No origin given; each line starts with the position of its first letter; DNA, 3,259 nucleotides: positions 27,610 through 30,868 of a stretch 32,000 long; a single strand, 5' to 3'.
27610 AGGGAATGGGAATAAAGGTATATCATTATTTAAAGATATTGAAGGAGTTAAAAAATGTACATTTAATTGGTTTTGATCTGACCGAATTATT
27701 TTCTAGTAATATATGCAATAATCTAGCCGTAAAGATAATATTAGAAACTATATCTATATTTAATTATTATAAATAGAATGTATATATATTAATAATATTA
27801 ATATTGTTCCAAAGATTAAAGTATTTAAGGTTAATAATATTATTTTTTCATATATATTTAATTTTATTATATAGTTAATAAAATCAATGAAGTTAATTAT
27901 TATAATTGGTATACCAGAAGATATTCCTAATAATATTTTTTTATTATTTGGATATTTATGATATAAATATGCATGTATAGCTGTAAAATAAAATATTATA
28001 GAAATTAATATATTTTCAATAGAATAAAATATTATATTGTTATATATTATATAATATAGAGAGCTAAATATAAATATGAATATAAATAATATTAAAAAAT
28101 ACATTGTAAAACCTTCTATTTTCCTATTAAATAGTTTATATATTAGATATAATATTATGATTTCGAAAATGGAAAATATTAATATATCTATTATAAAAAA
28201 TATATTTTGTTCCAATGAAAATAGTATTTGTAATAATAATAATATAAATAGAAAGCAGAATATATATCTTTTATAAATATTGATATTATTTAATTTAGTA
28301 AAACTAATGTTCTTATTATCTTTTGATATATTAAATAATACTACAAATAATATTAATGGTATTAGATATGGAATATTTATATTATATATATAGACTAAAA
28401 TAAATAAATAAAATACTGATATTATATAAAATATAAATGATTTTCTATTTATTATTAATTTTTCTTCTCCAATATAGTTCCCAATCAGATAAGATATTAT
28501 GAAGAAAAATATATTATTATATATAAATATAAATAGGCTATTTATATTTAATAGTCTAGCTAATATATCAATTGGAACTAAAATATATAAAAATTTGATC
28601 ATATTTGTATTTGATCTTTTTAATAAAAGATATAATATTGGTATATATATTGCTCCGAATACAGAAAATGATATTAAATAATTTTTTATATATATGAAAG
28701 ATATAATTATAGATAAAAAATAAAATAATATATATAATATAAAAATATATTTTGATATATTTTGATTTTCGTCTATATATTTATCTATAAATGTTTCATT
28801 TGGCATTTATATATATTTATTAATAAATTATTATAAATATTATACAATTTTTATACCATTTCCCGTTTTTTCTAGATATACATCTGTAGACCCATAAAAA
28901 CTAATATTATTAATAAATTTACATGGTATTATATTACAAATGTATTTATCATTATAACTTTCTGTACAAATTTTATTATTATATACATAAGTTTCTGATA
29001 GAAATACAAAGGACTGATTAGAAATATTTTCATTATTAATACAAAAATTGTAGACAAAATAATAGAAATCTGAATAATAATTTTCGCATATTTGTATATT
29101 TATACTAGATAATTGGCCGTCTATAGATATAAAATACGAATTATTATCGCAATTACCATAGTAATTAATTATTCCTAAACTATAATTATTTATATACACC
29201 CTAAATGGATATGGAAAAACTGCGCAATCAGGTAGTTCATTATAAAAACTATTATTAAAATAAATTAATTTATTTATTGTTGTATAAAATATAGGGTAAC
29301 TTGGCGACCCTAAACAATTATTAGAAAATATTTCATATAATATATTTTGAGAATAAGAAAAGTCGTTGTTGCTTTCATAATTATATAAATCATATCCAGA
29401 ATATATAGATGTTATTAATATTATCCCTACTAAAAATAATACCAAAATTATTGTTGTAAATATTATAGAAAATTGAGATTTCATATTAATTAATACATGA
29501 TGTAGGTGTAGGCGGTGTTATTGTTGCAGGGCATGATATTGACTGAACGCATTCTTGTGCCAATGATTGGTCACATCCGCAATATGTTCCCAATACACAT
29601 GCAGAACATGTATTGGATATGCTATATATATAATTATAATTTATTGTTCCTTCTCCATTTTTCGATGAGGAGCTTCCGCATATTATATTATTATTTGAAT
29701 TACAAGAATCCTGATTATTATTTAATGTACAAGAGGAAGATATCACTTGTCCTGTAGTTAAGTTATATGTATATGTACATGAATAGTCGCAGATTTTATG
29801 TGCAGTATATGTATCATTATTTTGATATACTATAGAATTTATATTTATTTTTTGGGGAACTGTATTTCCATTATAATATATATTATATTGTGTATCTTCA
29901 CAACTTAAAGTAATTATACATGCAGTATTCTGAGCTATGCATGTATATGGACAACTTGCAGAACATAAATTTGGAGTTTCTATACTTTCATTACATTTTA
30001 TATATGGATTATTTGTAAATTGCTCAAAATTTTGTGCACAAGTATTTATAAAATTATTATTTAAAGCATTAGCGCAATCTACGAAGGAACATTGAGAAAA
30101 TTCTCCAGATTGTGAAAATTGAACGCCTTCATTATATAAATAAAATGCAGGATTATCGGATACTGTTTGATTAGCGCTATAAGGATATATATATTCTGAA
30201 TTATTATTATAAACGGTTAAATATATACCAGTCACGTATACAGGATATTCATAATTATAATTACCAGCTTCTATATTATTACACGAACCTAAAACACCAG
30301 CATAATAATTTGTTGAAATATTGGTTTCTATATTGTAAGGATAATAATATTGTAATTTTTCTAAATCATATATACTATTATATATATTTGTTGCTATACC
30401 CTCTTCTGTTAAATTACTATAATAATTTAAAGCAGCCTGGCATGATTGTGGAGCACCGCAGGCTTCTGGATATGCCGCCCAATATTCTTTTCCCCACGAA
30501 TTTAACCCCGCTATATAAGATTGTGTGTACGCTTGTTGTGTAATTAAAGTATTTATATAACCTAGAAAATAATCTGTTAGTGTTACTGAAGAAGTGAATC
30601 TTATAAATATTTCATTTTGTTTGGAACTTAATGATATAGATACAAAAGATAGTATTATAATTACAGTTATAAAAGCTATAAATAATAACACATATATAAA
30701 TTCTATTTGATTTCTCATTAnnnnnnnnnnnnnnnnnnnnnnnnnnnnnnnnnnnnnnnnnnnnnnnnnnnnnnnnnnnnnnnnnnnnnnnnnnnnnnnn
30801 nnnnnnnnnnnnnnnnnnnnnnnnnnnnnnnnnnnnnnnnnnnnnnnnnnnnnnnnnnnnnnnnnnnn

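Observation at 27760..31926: Four-gene cassette: two Cys-rich pilin-like proteins flanked by paralogous polytopic membrane proteins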

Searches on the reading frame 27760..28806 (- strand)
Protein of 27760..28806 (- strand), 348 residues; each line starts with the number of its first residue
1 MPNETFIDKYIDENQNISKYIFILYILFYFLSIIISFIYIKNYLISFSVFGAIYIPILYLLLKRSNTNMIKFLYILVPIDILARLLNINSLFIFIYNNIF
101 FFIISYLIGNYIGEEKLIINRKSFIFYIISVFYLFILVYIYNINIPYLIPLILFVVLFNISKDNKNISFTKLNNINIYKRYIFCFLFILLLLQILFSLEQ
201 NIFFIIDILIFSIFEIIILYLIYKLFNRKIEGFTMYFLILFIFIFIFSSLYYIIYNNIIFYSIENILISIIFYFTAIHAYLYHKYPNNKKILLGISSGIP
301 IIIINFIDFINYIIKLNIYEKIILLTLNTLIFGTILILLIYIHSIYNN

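Call 6: search_protein_families(library=pfam, proteins=[window:27760-28806:-], max_evalue=1)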
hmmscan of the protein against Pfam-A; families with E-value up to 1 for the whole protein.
window:27760-28806:- (348 aa): 0 families

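Call 7: search_protein_families(library=ncbifam, proteins=[window:27760-28806:-], max_evalue=1)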
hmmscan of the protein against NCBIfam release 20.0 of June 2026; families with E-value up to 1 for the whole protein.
window:27760-28806:- (348 aa): 0 families

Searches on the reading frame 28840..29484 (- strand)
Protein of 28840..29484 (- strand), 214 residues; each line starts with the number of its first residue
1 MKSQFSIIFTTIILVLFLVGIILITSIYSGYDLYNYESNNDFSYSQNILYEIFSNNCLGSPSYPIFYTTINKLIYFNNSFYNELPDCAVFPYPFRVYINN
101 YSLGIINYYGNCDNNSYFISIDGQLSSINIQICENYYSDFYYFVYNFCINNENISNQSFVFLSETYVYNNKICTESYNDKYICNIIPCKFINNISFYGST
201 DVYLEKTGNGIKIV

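Call 6: search_protein_families(library=pfam, proteins=[window:28840-29484:-], max_evalue=1)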
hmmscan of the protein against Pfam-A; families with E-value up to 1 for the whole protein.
window:28840-29484:- (214 aa): 0 families

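Call 7: search_protein_families(library=ncbifam, proteins=[window:28840-29484:-], max_evalue=1)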
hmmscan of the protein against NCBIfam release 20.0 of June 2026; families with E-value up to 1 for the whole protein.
window:28840-29484:- (214 aa): 0 families

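Call 61: find_homologous_proteins(query=window:28840-29484:-, max_evalue=0.01)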
Query window:28840-29484:- (214 aa): 13 proteins with E <= 0.01 among 112 candidates.
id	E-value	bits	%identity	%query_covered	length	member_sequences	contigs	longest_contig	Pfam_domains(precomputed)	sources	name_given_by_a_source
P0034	2.1e-131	455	100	100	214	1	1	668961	-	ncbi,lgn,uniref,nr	ncbi:hypothetical protein MJ1_0104 [Nanobdella aerobiophila]|uniref:Uncharacterized protein n=1 Tax=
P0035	7.9e-76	273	61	100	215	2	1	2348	-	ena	-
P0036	5.6e-75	270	60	100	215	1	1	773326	-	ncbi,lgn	ncbi:hypothetical protein YN1_4350 [Nanoarchaeota archaeon]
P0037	3.6e-65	238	57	96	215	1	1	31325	-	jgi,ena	jgi:hypothetical protein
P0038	3.9e-63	231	55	96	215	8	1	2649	-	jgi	jgi:hypothetical protein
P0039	4.2e-63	231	56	96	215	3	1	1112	-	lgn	-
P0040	1.7e-62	229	55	96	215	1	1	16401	-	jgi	jgi:hypothetical protein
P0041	1.8e-62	229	55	96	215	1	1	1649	-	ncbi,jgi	jgi:hypothetical protein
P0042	2.2e-62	229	56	96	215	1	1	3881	-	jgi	jgi:hypothetical protein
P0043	4.2e-62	228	55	96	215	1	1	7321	-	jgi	-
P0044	3.3e-61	225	55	96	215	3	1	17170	-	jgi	-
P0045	3.2e-57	212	54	100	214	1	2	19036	-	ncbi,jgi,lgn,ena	-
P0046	1.6e-41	161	56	65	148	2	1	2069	-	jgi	jgi:hypothetical protein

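Call 83: search_solved_structures(query=A6, max_evalue=10)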
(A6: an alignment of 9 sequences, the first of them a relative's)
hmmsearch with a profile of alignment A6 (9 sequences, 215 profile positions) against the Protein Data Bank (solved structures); distinct sequences matched with E-value up to 10: 0.

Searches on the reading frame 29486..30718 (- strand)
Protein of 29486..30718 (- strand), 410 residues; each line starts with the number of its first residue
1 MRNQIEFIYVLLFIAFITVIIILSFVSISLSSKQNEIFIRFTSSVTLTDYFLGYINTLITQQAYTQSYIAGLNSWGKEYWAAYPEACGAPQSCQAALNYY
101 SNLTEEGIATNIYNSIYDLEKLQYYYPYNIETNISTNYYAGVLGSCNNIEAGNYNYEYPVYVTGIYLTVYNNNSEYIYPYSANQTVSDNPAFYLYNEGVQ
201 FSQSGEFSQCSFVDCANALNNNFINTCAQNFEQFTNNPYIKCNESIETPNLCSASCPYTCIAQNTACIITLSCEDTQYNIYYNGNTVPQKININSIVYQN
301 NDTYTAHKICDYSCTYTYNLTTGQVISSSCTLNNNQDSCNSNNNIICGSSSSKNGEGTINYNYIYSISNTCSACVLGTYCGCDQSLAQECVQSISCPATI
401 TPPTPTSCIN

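Call 6: search_protein_families(library=pfam, proteins=[window:29486-30718:-], max_evalue=1)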
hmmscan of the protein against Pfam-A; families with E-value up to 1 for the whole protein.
window:29486-30718:- (410 aa): 0 families

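Call 7: search_protein_families(library=ncbifam, proteins=[window:29486-30718:-], max_evalue=1)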
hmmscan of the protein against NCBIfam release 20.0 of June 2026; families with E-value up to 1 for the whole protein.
window:29486-30718:- (410 aa): 1 family
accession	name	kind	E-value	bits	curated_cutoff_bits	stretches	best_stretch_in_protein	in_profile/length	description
NF045993.1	MAG0130_MAG3770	subfamily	0.008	16.1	85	1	4-61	17-74/140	MAG0130/MAG3770 family membrane protein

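Call 87: search_solved_structures(query=A7, max_evalue=10)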
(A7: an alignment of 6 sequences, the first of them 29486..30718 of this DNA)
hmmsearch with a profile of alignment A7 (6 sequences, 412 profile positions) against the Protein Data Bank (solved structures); distinct sequences matched with E-value up to 10: 1.
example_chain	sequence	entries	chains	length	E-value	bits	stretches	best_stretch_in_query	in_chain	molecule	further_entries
8dft_A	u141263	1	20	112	3.4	9.8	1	11-77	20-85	Pilin protein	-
